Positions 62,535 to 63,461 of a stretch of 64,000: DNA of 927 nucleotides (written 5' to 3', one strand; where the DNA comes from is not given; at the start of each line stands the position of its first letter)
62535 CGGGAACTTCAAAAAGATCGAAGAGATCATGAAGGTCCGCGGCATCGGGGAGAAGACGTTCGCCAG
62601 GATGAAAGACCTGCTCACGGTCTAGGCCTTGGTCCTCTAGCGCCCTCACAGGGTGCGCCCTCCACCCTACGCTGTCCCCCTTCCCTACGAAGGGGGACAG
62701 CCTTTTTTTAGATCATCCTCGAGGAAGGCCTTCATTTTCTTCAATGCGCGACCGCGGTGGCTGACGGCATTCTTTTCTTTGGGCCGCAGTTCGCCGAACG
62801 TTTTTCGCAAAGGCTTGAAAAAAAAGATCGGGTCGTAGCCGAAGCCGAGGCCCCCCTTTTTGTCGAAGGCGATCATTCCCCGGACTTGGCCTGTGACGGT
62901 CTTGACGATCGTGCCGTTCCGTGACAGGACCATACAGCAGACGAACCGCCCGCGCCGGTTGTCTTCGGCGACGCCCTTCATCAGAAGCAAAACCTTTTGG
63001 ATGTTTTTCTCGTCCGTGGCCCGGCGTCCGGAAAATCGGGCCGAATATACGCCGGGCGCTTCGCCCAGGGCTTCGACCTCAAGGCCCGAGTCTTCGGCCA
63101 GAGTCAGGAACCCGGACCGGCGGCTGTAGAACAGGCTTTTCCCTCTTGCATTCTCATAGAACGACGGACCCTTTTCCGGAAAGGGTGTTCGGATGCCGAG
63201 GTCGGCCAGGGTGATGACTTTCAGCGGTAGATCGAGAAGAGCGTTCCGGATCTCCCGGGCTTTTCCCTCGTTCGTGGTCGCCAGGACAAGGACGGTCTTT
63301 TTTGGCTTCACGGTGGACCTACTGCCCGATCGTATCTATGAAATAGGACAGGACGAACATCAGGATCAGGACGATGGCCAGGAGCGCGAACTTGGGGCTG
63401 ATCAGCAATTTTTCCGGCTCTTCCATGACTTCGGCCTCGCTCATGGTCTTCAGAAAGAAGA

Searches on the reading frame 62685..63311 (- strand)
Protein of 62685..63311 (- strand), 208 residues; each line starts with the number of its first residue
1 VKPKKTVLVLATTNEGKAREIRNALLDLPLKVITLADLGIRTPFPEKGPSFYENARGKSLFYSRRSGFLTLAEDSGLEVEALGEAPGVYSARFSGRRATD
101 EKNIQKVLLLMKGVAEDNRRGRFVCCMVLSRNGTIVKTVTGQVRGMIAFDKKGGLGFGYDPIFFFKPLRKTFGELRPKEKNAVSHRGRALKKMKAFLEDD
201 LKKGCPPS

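Call 59: search_protein_families(library=pfam, proteins=[window:62685-63311:-], max_evalue=0.00001)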
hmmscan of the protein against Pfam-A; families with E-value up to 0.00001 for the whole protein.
window:62685-63311:- (208 aa): 1 family
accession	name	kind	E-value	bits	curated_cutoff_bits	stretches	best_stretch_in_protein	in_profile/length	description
PF01725.21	Ham1p_like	-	2.2e-56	191.2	22.5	1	8-195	1-185/186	Ham1 family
